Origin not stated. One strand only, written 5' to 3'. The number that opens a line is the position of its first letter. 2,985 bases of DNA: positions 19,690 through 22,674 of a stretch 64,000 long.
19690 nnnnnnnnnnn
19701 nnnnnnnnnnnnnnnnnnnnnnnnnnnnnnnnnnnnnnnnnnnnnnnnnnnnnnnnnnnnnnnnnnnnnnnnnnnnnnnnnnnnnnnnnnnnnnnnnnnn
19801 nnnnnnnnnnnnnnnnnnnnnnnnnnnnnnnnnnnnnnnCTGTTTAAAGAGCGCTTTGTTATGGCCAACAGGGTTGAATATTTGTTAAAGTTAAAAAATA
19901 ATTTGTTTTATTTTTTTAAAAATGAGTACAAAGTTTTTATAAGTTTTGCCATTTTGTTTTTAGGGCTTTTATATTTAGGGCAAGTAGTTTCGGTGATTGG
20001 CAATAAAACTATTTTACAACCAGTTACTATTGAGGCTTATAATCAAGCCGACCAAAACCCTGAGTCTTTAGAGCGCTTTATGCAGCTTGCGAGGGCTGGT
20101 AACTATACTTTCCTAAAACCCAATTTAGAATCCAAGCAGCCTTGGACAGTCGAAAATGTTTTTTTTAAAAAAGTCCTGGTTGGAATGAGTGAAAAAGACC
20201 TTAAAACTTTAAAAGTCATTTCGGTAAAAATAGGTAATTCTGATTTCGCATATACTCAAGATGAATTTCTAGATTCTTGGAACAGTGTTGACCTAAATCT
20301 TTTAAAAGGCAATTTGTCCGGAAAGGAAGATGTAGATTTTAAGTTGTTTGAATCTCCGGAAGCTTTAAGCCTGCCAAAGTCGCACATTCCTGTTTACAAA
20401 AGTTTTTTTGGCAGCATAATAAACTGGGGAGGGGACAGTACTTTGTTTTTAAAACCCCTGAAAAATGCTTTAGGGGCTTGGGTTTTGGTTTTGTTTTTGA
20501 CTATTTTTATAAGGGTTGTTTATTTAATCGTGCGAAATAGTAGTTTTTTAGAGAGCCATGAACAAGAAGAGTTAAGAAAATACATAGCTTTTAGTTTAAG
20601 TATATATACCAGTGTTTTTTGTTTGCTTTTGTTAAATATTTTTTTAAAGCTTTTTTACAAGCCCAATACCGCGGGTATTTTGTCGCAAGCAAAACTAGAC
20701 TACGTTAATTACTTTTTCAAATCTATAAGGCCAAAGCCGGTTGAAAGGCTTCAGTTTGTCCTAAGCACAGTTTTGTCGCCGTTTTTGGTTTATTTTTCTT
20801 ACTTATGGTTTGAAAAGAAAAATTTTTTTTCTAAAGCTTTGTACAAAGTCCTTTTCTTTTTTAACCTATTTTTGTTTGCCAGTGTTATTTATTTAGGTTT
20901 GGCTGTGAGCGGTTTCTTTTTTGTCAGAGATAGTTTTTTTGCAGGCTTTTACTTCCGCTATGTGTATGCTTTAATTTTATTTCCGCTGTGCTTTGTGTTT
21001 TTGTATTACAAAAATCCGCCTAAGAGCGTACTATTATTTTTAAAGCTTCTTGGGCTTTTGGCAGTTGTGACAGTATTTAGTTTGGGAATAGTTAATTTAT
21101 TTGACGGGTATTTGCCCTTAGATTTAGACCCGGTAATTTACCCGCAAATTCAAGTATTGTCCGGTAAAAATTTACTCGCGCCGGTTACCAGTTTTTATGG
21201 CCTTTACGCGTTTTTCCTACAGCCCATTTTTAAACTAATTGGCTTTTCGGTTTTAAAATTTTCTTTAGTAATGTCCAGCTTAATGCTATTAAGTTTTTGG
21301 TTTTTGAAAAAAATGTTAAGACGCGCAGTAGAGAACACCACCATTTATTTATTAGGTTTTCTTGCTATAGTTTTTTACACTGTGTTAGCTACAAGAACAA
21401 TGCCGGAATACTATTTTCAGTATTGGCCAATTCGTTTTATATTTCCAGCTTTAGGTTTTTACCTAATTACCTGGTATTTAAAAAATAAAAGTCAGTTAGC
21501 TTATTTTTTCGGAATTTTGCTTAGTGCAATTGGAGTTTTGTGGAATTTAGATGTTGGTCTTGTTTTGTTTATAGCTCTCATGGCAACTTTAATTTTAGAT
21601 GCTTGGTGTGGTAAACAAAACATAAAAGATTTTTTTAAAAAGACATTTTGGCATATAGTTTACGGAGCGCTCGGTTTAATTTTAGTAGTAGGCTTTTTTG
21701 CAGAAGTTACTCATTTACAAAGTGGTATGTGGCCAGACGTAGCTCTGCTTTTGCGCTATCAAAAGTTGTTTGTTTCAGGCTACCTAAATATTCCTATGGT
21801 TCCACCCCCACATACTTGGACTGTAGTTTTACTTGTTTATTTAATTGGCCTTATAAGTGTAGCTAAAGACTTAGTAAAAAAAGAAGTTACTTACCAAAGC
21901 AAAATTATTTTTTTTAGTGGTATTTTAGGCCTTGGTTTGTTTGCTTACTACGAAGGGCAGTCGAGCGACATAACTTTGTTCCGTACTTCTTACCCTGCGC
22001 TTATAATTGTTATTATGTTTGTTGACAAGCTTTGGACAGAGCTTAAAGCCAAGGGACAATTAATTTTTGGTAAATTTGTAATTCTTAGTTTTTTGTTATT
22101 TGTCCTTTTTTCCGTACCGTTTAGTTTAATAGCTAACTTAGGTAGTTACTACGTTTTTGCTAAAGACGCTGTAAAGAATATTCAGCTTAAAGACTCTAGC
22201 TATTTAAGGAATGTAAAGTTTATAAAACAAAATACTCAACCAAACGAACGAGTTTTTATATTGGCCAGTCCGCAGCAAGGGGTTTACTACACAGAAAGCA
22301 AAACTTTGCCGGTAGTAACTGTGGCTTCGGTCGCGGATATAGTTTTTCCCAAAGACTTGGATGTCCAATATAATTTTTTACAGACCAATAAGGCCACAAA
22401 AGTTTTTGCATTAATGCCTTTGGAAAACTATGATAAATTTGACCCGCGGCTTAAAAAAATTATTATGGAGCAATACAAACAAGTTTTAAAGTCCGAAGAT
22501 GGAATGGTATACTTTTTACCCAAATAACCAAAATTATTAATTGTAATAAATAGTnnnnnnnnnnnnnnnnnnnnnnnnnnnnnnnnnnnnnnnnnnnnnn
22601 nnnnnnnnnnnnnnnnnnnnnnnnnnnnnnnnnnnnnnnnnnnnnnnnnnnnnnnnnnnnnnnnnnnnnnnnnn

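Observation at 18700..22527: Single-polypeptide GtrB-GtrA-GtrC-like glycosylation machine (1275 aa)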

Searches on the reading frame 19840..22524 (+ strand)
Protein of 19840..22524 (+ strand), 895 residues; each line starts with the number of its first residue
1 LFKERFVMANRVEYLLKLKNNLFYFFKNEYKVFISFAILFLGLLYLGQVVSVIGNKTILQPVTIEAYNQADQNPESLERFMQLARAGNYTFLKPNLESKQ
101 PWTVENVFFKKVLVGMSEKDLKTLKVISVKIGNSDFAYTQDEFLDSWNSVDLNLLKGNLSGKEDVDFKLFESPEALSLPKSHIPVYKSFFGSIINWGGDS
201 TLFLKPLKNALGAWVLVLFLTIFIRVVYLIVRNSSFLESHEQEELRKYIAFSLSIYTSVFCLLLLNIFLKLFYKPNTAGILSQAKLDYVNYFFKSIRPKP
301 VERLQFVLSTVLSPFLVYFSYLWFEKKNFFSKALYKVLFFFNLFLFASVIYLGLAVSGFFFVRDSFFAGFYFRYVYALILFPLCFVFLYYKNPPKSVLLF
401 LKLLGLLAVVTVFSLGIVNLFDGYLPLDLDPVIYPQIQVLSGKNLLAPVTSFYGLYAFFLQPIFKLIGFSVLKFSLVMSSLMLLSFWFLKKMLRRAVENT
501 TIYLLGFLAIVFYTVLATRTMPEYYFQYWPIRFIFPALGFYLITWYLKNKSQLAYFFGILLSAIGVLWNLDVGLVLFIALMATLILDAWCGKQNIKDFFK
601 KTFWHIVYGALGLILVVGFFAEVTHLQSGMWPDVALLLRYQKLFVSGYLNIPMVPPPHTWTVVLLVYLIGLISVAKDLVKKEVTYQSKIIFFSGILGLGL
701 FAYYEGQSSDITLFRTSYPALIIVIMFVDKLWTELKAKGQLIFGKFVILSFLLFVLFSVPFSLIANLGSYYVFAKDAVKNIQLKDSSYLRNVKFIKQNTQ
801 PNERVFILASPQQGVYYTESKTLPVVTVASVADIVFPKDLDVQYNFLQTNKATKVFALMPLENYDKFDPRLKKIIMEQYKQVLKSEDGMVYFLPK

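Call 11: find_homologous_proteins(query=window:19840-22524:+, max_evalue=0.01)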
Query window:19840-22524:+ (895 aa): 14 proteins with E <= 0.01 among 8000 candidates.
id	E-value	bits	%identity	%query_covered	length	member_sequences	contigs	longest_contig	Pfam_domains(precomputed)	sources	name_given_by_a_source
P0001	0.0e+0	1807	92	100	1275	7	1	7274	PF04138.21,PF00535.33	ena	-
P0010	0.0e+0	1249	99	65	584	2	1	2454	-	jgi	jgi:hypothetical protein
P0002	1.6e-291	988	53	98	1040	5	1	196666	PF04138.21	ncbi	-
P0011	3.9e-283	960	53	97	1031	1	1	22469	PF04138.21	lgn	-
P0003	4.0e-277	940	51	98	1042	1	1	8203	PF04138.21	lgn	-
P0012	6.5e-228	777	44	97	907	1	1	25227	-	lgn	-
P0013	1.8e-224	766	42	98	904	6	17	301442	-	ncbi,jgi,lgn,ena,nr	ncbi:MAG: hypothetical protein HOA57_00395 [Candidatus Magasanikbacteria bacterium]|jgi:hypothetical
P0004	7.0e-224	764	44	97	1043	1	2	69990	PF04138.21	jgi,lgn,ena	jgi:putative flippase GtrA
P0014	6.4e-183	629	38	95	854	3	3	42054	-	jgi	jgi:hypothetical protein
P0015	2.0e-179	617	36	94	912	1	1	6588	-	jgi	-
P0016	3.5e-176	606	37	97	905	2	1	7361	-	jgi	jgi:hypothetical protein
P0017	1.1e-126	442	33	96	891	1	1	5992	-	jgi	jgi:hypothetical protein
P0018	4.7e-56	209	29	69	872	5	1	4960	-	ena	-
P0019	8.1e-17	79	28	35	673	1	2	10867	-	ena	-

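Call 16: search_solved_structures(query=A1, max_evalue=10)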
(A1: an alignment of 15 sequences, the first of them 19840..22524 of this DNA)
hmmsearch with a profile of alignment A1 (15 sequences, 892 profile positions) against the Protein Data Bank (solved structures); distinct sequences matched with E-value up to 10: 1.
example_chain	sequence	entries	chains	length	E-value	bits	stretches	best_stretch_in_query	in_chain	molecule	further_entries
3gaa_A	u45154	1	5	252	0.64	11.1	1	825-884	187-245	uncharacterized protein Ta1441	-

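Call 20: find_related_loci(query=A1, collection=genome_contigs, flank=8000)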
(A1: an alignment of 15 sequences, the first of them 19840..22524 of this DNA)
Query A1 (895 aa) in genome_contigs; peptide patterns used: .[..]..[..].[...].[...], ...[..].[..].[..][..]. (x = any residue, [..] = any of these).
181 stretches matched a pattern; 129 encode a relative of the query (tblastn E <= 1e-3); the best 80 are kept; 80 distinct loci.
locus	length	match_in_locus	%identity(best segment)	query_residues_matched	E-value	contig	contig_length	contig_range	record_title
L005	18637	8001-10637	53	17-895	0e+0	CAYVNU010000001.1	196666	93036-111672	MAG TPA_asm: uncultured Candidatus Saccharibacteria bacterium isolate SRP278252_co1_309 genome assembly, contig: NODE_49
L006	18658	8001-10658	42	11-889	0e+0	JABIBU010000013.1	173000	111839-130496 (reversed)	MAG: Candidatus Magasanikbacteria bacterium isolate SI048_bin34 k141_719798, whole genome shotgun sequence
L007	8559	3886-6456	39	42-888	0e+0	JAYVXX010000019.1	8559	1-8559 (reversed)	MAG: Candidatus Paceibacterota bacterium isolate GL85_DN_metabinner_41_sub GL85_DN_metabinner_41_sub_18, whole genome sh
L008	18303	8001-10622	37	24-889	4e-177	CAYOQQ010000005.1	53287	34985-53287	MAG TPA_asm: uncultured Candidatus Saccharibacteria bacterium isolate SRP278252_co2_198 genome assembly, contig: NODE_10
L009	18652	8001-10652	33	27-890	2e-125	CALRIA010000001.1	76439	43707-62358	MAG: Candidatus Magasanikbacteria bacterium isolate MaH-04nov19-74 genome assembly, contig: MaH-04nov19-C551, whole geno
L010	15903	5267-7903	33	15-895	9e-121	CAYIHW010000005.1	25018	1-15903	MAG TPA_asm: uncultured Candidatus Saccharibacteria bacterium isolate ERP119705_co23_139 genome assembly, contig: NODE_1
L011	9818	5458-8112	30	27-895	5e-121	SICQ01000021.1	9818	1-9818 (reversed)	MAG: Candidatus Ryanbacteria bacterium isolate Baikal-deep-G209 BACOMB-C33242, whole genome shotgun sequence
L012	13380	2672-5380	32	16-895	7e-109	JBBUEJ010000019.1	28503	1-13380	MAG: Patescibacteria group bacterium isolate H51-bin093_1 H51_bin093_1_000000000019, whole genome shotgun sequence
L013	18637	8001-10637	30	20-891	2e-101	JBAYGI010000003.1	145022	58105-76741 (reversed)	MAG: Candidatus Magasanikiibacteriota bacterium isolate SO_2016_GW1_121 scaffold00256_OW334_2016, whole genome shotgun s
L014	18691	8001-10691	34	25-895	4e-128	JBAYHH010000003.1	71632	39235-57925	MAG: Candidatus Magasanikiibacteriota bacterium isolate SO_2016_GW1_145 scaffold00826_OW334_2016, whole genome shotgun s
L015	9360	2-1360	39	445-895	2e-99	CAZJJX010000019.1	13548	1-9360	MAG TPA_asm: uncultured Candidatus Saccharibacteria bacterium isolate SRP278252_co2_95 genome assembly, contig: NODE_953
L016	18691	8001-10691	33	20-893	4e-120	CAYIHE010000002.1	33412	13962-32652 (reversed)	MAG TPA_asm: uncultured Gammaproteobacteria bacterium isolate ERP119705_co20_215 genome assembly, contig: NODE_1103_leng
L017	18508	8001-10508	34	27-856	6e-125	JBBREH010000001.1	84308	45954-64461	MAG: Candidatus Doudnabacteria bacterium isolate Co_metawrap_2493 Cmw_2493_k141_8070726_length_84308_cov_24.9989, whole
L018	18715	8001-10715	33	16-890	2e-115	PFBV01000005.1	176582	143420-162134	MAG: Candidatus Magasanikbacteria bacterium CG10_big_fil_rev_8_21_14_0_10_36_32 CG10_8_21_14_0.10_scaffold_95_c, whole g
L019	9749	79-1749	35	348-893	3e-83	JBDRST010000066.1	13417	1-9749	MAG: bacterium isolate MEGAHIT-group-3.28 k141_625499, whole genome shotgun sequence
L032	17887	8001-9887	29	294-895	7e-62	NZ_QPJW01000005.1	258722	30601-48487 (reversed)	Fontibacillus phaseoli strain CECT 8333 Ga0244632_105, whole genome shotgun sequence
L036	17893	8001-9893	28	253-887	3e-52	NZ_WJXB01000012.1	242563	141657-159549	Paenibacillus monticola strain LC-T2 Scaffold10_1, whole genome shotgun sequence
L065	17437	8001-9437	28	421-894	6e-41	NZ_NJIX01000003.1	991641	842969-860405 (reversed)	Achromobacter sp. HZ34 Scaffold3_1, whole genome shotgun sequence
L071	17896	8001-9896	27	238-856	3e-39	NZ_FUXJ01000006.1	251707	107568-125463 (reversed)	Legionella maceachernii strain ATCC 35300, whole genome shotgun sequence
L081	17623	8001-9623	28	296-819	4e-36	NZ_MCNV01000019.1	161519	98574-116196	Paraburkholderia nodosa strain CNPSo 1341 scaffold_18, whole genome shotgun sequence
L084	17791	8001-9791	28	238-820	2e-35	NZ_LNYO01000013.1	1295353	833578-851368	Legionella nautarum strain ATCC 49506 Lnau_ctg013, whole genome shotgun sequence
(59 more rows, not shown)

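Call 26: search_protein_families(library=pfam, proteins=[L071:7995-10025:+, L071:7080-7886:+, L071:6050-7132:+, L036:7956-9923:+, L036:7041-7460:+, L036:7457-7795:+, L036:5933-6865:-, L065:7425-9446:+, L065:9469-9843:+, L065:5768-7108:+], max_evalue=0.01)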
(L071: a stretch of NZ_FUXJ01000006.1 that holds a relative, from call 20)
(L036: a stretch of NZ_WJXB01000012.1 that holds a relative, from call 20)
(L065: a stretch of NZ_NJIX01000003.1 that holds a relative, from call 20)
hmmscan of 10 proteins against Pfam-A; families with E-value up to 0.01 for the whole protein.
L071:7995-10025:+ (676 aa): 0 families

L071:7080-7886:+ (268 aa): 4 families
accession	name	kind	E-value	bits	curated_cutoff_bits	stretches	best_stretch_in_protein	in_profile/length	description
PF00535.33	Glycos_transf_2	-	7.3e-22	78.5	23.3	1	28-160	1-140/168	Glycosyl transferase family 2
PF10111.15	Glyco_tranf_2_2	-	1.2e-10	41.8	27.3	1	51-206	27-203/276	Glycosyltransferase like family 2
PF13641.12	Glyco_tranf_2_3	-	1.4e-07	32.2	27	1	25-202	2-194/230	Glycosyltransferase like family 2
PF13632.12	Glyco_trans_2_3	-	0.0039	17.5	27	1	107-213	4-117/198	Glycosyl transferase family group 2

L071:6050-7132:+ (360 aa): 4 families
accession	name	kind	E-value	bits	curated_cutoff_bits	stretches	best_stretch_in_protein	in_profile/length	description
PF16363.11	GDP_Man_Dehyd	-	1.1e-156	521.9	27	1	5-334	1-332/332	GDP-mannose 4,6 dehydratase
PF01370.27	Epimerase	-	2.5e-75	253.4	20.9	1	4-251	1-240/240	NAD dependent epimerase/dehydratase family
PF04321.23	RmlD_sub_bind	-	2.5e-06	27.2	27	1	3-161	2-130/287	RmlD substrate binding domain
PF02719.21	Polysacc_synt_2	-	0.0011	18.6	20.2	1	7-117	4-116/293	Polysaccharide biosynthesis protein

L036:7956-9923:+ (655 aa): 0 families

L036:7041-7460:+ (139 aa): 0 families

L036:7457-7795:+ (112 aa): 0 families

L036:5933-6865:- (310 aa): 1 family
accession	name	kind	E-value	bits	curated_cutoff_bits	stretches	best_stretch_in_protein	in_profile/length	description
PF13546.12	DDE_5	-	1.4e-11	44.9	27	1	11-262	1-252/272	DDE superfamily endonuclease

L065:7425-9446:+ (673 aa): 0 families

L065:9469-9843:+ (124 aa): 0 families

L065:5768-7108:+ (446 aa): 2 families
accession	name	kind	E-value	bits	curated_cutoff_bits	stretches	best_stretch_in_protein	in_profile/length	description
PF04413.22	Glycos_transf_N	-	5.5e-53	179.6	23.9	1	46-224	5-179/179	3-Deoxy-D-manno-octulosonic-acid transferase (kdotransferase)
PF00534.26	Glycos_transf_1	-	5e-05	23.3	26.4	1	323-416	79-169/172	Glycosyl transferases group 1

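Call 32: search_protein_representatives(alignment_id=A1)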
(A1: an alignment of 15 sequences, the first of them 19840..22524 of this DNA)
Query: 15 sequences, 892 profile positions. Proteins with E-value up to 0.001 (for the whole library): 2658; up to 1e-10: 2006; up to 1e-30: 1133. The best 150 are listed.
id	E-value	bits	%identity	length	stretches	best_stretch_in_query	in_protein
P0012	0.0e+00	1241.0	-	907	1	8-892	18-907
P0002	0.0e+00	1207.6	-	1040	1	7-892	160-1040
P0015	0.0e+00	1165.2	-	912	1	7-892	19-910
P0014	0.0e+00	1160.7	-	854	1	41-892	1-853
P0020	0.0e+00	1032.3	-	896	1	12-885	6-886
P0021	2.9e-278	942.0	-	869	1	18-892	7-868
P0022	1.4e-235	800.9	-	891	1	13-892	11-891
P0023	1.6e-234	797.3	-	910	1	16-892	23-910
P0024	1.8e-233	793.9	-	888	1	33-889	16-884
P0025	6.1e-225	765.6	-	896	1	18-889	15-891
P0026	2.1e-223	760.5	-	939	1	27-883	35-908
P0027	6.1e-223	759.0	-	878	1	11-889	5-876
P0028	1.4e-222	757.8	-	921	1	8-892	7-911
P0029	3.5e-215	733.3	-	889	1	26-890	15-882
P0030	2.0e-213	727.5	-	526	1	375-891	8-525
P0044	7.8e-153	527.0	-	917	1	185-892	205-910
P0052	2.2e-147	509.0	-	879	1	182-861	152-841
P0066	2.3e-139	482.5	-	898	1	182-889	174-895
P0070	6.0e-138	477.8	-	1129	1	195-890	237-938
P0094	3.2e-130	452.2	-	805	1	233-892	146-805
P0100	1.1e-127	443.8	-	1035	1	135-861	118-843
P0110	1.3e-124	433.7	-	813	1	227-890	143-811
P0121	3.0e-120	419.2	-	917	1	206-889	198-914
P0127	8.6e-119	414.4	-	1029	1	227-856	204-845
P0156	5.8e-114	398.4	-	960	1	202-857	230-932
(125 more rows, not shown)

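Call 33: search_protein_families(library=pfam, proteins=[P0044, P0052, P0066, P0070, P0100, P0127, P0156, P0121, P0094, P0110], max_evalue=0.001)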
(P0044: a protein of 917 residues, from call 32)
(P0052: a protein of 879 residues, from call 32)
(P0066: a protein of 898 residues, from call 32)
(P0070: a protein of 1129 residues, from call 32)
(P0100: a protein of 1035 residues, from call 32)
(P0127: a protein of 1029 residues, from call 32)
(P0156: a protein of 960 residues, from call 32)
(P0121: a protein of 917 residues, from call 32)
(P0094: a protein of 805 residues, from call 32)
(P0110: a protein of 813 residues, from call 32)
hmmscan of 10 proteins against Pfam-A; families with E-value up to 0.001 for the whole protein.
P0044 (917 aa): 0 families

P0052 (879 aa): 0 families

P0066 (898 aa): 0 families

P0070 (1129 aa): 4 families
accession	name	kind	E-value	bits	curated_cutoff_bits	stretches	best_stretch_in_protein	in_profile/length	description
PF13385.13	Laminin_G_3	-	8.1e-26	91.4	27.6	2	981-1116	16-151/151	Concanavalin A-like lectin/glucanases superfamily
PF06439.18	3keto-disac_hyd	-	3.3e-07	31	26.8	0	107-199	57-156/187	3-keto-disaccharide hydrolase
PF02210.31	Laminin_G_2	-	0.0007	20.5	22.9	0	1026-1105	34-123/126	Laminin G domain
PF07953.20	Toxin_R_bind_N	-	0.00095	19.4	23.8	0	982-1056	54-135/191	Clostridium neurotoxin, N-terminal receptor binding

P0100 (1035 aa): 2 families
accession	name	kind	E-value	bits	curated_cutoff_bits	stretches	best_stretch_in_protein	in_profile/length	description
PF13385.13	Laminin_G_3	-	3.2e-09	37.5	27.6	1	939-1033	45-140/151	Concanavalin A-like lectin/glucanases superfamily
PF02210.31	Laminin_G_2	-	0.00019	22.3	22.9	0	951-1033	31-123/126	Laminin G domain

P0127 (1029 aa): 1 family
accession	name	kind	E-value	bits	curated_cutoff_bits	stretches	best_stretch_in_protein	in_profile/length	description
PF13385.13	Laminin_G_3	-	3.7e-11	43.8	27.6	1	896-1023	13-140/151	Concanavalin A-like lectin/glucanases superfamily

P0156 (960 aa): 0 families

P0121 (917 aa): 0 families

P0094 (805 aa): 0 families

P0110 (813 aa): 0 families

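Call 34: predict_structure(alignment_id=A1)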
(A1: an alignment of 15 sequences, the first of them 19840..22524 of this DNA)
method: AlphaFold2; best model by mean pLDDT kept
length: 895 residues; sequences in the alignment: 15
mean_pLDDT: 80.2   pTM: 0.81
mean pLDDT of the five models: 80.2, 77.4, 76.6, 76.2, 74.9
residues with pLDDT >= 90: 299; 70-90: 395; 50-70: 149; < 50: 52
segments of 3 or more residues with pLDDT < 50: 1-11, 179-195, 446-451, 520-522, 649-651
pLDDT, mean of each block of 10 residues (from residue 1): 36 56 64 77 80 61 86 85 60 58 66 86 90 83 88 60 68 66 44 47 78 85 84 67 88 92 90 81 79 70 78 89 83 84 77 61 69 88 86 87 92 81 65 85 58 72 91 90 94 94 95 76 61 90 94 94 87 89 92 83 94 91 79 70 57 59 87 91 92 91 60 79 95 86 89 91 88 82 79 95 93 90 89 83 93 94 87 94 93 94
secondary structure, 60 per line:
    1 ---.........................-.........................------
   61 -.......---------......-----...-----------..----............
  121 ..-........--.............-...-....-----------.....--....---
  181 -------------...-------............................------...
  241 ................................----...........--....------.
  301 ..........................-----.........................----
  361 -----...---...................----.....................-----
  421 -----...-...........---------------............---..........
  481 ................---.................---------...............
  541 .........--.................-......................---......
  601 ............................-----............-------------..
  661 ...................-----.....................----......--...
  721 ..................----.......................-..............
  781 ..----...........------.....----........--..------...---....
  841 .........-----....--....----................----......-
elements in order (helices of 4 or more, strands of 3 or more residues): H4-28 H30-54 E62-68 E78-83 E89-91 E109-117 H118-122 E124-131 E134-139 H140-146 E148-150 H152-155 E167-171 H174-177 H204-231 H238-272 H277-287 H290-293 H300-326 H332-356 H372-390 H395-415 H430-440 H456-467 H471-496 H500-516 H526-549 H552-568 H570-591 H595-628 H634-645 H659-679 H685-705 H710-715 H718-738 H743-765 H767-782 H787-797 E804-808 H813-820 H837-849 E855-858 H861-864 H869-878 E879-884 E889-894
